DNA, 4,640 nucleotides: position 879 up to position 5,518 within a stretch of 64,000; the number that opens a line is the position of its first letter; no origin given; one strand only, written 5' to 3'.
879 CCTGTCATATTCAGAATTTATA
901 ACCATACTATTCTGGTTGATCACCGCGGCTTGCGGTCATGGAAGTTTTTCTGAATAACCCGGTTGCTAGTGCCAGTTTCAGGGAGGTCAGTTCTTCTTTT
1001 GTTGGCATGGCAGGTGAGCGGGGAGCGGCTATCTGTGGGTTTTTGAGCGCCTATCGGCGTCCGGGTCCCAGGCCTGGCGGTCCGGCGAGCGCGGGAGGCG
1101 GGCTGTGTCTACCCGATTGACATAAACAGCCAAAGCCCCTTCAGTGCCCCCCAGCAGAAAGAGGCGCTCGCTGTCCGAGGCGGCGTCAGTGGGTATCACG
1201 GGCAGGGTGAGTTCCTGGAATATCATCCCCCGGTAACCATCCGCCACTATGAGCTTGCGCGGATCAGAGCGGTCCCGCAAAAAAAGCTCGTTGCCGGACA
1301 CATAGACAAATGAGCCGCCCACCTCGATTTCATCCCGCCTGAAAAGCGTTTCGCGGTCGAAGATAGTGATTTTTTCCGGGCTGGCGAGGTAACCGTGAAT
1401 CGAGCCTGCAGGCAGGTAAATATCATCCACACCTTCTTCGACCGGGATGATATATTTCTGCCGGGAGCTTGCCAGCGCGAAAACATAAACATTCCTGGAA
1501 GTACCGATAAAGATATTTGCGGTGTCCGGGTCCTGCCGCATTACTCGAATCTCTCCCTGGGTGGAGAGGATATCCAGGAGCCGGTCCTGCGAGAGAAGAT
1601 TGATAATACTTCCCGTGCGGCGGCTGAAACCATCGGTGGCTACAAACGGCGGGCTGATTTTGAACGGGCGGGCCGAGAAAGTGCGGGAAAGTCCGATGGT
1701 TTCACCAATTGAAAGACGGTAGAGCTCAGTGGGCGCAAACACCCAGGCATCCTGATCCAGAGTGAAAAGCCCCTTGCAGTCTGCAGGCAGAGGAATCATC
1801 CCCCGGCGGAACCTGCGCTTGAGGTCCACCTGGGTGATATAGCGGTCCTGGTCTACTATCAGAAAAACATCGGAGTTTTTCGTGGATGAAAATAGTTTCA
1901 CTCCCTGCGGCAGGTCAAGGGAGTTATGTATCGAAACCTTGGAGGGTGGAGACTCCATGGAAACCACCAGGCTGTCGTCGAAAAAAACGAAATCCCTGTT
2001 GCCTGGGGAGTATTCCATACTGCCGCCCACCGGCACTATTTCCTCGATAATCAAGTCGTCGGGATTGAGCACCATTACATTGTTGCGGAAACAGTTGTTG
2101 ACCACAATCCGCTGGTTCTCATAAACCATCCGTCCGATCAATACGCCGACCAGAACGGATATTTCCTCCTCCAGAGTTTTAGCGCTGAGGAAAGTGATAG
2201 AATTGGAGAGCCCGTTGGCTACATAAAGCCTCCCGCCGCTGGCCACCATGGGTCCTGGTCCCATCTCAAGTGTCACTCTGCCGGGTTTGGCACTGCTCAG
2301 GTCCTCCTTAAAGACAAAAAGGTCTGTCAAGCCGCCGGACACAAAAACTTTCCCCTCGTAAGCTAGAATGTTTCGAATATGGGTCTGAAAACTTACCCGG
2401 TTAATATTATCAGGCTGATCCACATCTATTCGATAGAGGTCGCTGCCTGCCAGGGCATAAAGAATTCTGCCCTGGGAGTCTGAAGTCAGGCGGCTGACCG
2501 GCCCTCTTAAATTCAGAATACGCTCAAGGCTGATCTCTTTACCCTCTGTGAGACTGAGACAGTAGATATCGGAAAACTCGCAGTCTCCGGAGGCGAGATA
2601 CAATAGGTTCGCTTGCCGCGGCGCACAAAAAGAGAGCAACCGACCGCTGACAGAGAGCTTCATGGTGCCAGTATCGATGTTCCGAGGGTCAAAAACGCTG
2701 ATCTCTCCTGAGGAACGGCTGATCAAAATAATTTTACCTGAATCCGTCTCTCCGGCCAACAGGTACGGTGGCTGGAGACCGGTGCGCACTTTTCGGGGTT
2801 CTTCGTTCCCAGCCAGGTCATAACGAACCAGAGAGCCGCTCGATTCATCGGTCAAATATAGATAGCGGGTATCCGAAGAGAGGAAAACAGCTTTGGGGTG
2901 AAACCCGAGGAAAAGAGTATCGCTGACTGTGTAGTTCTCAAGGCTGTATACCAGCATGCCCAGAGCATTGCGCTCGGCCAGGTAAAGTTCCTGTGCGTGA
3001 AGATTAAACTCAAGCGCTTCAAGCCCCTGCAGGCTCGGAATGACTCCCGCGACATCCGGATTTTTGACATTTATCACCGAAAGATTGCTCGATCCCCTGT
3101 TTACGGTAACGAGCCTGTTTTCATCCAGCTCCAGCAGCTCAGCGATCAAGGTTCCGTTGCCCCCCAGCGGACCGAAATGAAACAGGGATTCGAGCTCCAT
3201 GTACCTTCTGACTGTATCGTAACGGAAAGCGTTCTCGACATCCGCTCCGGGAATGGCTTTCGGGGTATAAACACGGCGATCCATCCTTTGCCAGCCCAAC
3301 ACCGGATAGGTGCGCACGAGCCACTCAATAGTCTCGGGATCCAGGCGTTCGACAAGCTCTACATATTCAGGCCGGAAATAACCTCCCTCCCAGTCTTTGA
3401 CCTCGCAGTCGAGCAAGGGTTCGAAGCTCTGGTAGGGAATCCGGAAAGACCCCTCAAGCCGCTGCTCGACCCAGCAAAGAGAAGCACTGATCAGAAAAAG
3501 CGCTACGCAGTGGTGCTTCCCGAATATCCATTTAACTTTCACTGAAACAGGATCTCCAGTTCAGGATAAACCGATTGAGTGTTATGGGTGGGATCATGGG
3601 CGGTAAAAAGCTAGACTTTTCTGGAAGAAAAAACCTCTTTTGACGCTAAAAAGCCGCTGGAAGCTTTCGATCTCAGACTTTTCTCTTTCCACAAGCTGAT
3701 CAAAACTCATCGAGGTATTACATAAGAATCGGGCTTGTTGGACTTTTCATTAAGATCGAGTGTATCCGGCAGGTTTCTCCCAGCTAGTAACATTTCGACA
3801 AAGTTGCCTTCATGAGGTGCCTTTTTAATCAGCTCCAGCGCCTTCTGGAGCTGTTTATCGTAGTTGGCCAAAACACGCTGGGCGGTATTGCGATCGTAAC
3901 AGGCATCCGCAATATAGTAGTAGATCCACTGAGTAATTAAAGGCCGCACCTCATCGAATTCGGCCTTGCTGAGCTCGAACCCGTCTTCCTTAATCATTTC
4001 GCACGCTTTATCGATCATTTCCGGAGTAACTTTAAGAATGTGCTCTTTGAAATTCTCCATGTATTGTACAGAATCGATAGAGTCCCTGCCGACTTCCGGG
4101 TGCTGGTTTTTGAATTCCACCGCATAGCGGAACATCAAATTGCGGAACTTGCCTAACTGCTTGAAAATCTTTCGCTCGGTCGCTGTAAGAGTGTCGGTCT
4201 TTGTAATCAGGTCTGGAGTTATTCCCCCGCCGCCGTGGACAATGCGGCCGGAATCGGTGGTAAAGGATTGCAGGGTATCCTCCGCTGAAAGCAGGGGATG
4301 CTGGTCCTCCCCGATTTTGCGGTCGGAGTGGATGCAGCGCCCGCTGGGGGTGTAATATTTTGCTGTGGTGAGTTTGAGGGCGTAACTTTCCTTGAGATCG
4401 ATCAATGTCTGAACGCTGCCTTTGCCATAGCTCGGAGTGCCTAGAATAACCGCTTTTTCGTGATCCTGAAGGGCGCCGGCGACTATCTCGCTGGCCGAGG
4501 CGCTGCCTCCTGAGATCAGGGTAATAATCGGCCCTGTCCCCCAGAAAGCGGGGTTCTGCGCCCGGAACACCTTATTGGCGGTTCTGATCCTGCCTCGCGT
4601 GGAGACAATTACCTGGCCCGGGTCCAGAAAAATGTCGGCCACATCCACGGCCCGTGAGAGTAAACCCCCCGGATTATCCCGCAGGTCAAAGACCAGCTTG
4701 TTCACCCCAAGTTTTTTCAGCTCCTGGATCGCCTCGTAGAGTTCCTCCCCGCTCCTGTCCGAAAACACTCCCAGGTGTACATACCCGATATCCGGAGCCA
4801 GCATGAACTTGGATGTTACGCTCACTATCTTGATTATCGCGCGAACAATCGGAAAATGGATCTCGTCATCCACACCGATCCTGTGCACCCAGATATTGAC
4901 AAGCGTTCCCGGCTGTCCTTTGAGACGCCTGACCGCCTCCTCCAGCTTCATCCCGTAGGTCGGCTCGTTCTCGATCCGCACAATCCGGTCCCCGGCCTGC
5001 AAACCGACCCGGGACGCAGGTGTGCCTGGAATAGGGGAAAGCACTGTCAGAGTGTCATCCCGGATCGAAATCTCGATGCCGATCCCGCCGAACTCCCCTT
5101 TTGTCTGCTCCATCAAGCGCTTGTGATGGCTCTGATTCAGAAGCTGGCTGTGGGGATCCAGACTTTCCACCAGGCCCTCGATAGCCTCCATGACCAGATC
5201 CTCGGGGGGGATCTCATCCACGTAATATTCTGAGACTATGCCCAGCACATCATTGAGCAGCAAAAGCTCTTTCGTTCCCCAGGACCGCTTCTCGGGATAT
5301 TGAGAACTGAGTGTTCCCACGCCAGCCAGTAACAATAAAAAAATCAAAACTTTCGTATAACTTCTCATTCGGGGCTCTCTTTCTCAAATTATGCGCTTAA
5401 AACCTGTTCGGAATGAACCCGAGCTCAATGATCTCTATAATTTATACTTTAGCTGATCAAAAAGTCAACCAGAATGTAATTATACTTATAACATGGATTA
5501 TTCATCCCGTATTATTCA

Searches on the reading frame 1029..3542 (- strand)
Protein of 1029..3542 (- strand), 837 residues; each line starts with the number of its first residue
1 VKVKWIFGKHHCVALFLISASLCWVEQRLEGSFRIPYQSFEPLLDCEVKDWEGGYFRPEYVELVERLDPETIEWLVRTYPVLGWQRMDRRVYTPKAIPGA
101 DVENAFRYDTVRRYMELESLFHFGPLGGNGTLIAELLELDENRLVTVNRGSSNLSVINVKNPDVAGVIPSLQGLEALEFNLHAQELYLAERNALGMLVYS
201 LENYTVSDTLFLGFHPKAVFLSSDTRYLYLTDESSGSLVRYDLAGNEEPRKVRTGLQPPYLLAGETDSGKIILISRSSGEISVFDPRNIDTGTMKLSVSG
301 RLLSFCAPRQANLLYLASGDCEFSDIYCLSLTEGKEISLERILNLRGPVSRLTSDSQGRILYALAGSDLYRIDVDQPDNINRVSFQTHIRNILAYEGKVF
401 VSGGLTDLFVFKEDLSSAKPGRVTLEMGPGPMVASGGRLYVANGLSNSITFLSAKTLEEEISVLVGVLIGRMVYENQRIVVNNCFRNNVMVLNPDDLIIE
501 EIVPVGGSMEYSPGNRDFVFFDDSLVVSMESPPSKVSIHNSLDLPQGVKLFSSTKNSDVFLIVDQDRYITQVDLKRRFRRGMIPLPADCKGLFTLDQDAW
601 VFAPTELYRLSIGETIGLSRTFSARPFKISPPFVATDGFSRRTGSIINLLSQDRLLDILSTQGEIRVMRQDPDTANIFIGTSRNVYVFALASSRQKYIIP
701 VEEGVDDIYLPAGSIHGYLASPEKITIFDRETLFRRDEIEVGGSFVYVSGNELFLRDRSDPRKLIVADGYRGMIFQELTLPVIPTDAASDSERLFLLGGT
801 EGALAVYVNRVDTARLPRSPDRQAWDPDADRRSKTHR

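Call 15: search_protein_families(library=pfam, proteins=[window:1029-3542:-], max_evalue=0.001)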
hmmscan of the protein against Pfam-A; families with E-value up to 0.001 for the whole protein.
window:1029-3542:- (837 aa): 1 family
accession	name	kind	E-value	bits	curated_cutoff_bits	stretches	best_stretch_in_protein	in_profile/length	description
PF13964.12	Kelch_6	-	0.00052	20.4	25.3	0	430-450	5-24/50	Kelch motif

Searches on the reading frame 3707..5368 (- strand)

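Call 15: search_protein_families(library=pfam, proteins=[window:3707-5368:-], max_evalue=0.001)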
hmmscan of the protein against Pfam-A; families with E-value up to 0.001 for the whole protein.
window:3707-5368:- (553 aa): 4 families
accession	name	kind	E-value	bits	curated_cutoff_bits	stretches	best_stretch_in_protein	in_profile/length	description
PF03572.23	Peptidase_S41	-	6.8e-48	162.8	24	1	193-349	1-157/165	Peptidase family S41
PF17820.7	PDZ_6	-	2e-10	40.7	27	1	109-159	2-50/54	PDZ domain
PF00595.29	PDZ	-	2.3e-09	38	23.2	1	92-155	8-75/81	PDZ domain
PF13180.12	PDZ_2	-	1.9e-07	31.7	27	1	94-169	1-75/80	PDZ domain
